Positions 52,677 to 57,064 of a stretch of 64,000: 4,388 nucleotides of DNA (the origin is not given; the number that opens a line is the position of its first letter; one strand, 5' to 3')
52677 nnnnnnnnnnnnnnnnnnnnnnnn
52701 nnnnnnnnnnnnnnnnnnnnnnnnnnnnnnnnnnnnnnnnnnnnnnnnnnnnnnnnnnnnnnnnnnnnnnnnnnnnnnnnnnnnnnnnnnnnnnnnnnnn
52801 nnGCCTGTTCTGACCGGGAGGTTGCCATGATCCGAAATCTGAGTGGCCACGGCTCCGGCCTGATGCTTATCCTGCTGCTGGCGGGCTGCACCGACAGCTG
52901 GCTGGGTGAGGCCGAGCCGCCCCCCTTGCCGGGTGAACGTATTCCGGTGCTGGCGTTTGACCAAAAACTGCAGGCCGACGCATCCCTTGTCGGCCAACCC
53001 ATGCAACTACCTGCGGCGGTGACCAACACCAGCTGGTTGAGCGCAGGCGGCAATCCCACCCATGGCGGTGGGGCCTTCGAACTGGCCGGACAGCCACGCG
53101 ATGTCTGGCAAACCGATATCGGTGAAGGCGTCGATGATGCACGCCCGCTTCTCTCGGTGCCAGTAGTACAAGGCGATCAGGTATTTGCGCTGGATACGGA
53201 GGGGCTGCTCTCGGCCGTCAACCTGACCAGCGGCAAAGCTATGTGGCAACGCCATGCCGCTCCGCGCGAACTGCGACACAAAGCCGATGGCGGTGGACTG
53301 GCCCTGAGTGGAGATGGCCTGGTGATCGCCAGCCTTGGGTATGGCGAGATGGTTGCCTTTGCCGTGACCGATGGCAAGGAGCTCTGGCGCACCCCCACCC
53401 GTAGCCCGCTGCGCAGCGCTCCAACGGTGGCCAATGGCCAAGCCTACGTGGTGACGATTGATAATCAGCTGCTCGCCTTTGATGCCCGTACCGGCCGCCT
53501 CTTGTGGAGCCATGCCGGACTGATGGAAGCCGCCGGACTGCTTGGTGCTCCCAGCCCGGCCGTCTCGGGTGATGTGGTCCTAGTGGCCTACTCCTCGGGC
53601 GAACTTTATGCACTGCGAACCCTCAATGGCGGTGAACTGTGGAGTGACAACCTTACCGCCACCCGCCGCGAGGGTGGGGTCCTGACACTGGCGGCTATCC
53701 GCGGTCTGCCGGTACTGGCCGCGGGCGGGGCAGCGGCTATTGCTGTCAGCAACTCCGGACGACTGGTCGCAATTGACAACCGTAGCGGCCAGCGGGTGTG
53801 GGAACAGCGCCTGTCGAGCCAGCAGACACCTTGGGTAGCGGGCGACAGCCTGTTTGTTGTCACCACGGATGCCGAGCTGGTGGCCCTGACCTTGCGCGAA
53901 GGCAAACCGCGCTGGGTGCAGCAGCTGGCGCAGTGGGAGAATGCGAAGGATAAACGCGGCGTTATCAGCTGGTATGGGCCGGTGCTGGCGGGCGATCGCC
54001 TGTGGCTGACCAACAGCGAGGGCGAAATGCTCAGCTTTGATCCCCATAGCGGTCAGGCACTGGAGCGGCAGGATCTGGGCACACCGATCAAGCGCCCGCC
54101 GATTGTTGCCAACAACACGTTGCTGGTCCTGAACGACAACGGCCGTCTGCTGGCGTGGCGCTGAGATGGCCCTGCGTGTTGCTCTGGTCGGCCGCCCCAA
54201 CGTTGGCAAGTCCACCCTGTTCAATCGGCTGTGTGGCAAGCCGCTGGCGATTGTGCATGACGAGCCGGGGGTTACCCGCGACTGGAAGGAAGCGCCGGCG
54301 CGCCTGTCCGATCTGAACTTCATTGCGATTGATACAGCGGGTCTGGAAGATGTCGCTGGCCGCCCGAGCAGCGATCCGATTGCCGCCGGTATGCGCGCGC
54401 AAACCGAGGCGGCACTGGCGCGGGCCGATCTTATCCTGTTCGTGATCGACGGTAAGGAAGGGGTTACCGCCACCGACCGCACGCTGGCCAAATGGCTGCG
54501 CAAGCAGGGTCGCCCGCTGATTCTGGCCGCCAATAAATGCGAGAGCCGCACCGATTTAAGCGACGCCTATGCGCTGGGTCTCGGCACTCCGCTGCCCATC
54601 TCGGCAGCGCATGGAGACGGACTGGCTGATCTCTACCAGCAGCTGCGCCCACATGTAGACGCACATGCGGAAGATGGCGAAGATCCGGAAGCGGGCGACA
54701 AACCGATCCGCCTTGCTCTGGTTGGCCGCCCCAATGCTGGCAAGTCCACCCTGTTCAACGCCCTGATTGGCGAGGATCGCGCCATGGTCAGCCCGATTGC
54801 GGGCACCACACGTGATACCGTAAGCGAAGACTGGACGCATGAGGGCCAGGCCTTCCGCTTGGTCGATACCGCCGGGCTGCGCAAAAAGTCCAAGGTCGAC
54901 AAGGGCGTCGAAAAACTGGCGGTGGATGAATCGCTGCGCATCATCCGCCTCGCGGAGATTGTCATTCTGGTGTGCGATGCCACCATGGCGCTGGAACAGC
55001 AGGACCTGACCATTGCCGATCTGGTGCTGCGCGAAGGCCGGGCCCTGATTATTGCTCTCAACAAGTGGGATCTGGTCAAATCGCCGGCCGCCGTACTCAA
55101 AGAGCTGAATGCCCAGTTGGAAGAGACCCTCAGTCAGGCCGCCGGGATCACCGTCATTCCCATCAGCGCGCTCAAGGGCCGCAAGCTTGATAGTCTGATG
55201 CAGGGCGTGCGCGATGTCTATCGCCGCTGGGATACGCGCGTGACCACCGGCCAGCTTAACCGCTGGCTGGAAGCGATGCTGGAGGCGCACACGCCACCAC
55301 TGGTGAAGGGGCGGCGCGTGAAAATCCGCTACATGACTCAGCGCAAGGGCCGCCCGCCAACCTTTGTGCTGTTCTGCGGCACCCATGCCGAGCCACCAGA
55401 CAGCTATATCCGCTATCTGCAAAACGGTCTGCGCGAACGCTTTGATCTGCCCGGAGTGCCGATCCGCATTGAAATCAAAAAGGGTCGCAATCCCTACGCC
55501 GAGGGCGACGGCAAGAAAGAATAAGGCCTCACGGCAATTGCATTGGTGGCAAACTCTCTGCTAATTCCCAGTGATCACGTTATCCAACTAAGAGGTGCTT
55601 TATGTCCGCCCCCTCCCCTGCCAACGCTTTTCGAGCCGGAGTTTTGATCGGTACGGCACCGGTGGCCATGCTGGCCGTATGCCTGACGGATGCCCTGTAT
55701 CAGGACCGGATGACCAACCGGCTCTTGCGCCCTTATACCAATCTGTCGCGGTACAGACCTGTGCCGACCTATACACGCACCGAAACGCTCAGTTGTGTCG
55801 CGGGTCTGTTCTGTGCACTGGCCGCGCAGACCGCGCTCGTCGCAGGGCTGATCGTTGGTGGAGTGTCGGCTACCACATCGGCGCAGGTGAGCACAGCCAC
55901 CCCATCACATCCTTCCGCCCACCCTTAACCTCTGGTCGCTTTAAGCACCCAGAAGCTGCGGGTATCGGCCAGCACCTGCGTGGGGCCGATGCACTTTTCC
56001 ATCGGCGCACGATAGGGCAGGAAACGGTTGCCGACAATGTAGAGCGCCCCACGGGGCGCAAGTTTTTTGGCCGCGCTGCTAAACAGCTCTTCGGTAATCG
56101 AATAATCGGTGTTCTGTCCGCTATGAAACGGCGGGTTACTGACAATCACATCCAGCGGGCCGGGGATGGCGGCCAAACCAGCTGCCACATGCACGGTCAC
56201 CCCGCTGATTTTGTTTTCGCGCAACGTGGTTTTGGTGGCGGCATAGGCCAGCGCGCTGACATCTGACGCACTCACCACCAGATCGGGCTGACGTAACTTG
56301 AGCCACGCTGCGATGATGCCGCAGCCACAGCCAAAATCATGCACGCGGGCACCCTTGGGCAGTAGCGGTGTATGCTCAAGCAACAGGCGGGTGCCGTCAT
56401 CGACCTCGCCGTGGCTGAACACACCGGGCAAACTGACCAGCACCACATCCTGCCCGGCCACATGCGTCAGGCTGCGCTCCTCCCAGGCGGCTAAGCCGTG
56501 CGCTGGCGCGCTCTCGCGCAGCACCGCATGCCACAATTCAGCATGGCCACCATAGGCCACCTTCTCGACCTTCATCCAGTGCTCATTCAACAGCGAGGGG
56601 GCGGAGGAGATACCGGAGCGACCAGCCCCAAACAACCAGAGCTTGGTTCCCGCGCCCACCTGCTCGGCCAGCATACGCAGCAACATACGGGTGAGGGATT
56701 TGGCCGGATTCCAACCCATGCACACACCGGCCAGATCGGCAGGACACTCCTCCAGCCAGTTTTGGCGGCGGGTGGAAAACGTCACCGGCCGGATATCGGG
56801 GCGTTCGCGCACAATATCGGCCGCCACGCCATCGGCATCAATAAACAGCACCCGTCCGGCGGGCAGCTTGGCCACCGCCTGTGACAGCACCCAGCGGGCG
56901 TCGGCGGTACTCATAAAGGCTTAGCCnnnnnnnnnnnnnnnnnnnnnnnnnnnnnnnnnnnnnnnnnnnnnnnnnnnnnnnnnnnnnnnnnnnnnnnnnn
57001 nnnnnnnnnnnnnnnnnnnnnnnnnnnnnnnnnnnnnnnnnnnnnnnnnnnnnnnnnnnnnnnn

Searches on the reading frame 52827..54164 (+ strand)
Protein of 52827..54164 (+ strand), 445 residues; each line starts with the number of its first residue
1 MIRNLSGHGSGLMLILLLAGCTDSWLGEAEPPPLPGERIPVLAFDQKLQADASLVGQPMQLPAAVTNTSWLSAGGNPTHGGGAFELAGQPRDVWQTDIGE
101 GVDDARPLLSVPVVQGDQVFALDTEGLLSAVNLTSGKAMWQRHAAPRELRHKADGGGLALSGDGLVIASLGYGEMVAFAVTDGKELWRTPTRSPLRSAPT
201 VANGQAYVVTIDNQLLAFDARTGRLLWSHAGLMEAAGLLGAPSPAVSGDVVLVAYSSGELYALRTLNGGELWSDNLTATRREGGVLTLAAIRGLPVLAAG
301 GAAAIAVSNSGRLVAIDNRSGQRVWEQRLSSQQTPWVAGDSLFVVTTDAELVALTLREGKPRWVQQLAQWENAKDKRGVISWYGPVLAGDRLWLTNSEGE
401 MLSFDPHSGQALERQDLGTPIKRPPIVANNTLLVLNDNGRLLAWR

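Call 35: search_protein_families(library=pfam, proteins=[window:52827-54164:+], max_evalue=0.00001)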
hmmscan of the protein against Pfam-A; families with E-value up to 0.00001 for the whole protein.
window:52827-54164:+ (445 aa): 5 families
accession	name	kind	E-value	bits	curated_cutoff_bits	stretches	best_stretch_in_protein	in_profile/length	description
PF13360.13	PQQ_2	-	8.8e-59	199.4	27.6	1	125-365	2-233/233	Outer membrane protein assembly factor BamB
PF01011.28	PQQ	-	7.3e-20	71.6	26.7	1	328-413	46-138/595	Glucose/ethanol/alcohol dehydrogenase, beta-propeller domain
PF13570.13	Beta-prop_ACSF4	-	6.2e-18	65.7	133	1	104-277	6-174/329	Beta-alanine-activating enzyme, beta-propeller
PF25293.1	Beta-prop_EMC1_N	-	3.1e-08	34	34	0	299-421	72-199/219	EMC1 N-terminal beta-propeller domain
PF23727.1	Beta-prop_FAM234A_B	-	3.7e-06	26.2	26.4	0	175-234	54-121/467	FAM234A/B beta-propeller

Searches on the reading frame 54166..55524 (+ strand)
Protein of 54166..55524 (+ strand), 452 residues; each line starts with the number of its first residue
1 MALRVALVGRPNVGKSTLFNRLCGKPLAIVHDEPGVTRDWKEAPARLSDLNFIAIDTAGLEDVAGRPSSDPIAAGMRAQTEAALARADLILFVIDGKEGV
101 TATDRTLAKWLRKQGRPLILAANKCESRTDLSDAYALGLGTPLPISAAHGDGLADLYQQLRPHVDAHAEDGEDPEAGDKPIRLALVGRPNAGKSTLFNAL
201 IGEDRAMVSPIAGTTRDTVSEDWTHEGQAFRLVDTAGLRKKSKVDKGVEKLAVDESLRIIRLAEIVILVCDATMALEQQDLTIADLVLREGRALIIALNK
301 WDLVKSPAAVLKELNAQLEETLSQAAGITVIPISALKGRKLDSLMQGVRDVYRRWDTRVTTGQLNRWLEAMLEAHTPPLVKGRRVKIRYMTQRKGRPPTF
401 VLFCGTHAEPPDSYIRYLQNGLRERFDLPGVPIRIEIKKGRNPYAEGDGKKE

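Call 35: search_protein_families(library=pfam, proteins=[window:54166-55524:+], max_evalue=0.00001)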
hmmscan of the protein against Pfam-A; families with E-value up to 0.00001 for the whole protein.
window:54166-55524:+ (452 aa): 10 families
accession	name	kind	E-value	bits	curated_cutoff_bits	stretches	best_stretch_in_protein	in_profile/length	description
PF01926.29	MMR_HSR1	-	3e-57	192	21.9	2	4-124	1-113/113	50S ribosome-binding GTPase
PF14714.11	KH_dom-like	-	5.1e-31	107.2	27.3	1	358-438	1-81/81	KH-domain-like of EngA bacterial GTPase enzymes, C-terminal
PF02421.24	FeoB_N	-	7.2e-28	97.5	27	2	182-346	2-154/156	Ferrous iron transport protein B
PF00009.33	GTP_EFTU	-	5.5e-22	78.7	26.5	1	255-350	85-184/188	Elongation factor Tu GTP binding domain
PF00350.29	Dynamin_N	-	7.8e-16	59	27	0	184-216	2-34/168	Dynamin family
PF04548.22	AIG1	-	2.7e-10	40.4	27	0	182-283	2-103/212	AIG1 family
PF03193.22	RsgA_GTPase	-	3.1e-09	37.3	30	0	184-216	110-145/174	RsgA GTPase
PF00025.27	Arf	-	5.1e-07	29.8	22.3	0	178-221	12-55/174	ADP-ribosylation factor family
PF00005.33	ABC_tran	-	5.3e-07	30.8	25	0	182-236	13-67/137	ABC transporter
PF08477.19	Roc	-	2.6e-06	28.1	27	0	4-62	1-68/119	Ras of Complex, Roc, domain of DAPkinase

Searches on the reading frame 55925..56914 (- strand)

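Call 35: search_protein_families(library=pfam, proteins=[window:55925-56914:-], max_evalue=0.00001)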
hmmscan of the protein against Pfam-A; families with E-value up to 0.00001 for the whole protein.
window:55925-56914:- (329 aa): 3 families
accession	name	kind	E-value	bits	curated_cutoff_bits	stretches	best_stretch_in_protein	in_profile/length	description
PF05175.20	MTS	-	4.5e-47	160.3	23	1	158-325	3-170/170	Methyltransferase small domain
PF08468.16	MTS_N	-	1.6e-11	44.9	27.3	1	64-145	74-155/158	Methyltransferase small domain N-terminal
PF06325.19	PrmA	-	8.9e-06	25.8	22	0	185-260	159-233/296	Ribosomal protein L11 methyltransferase (PrmA)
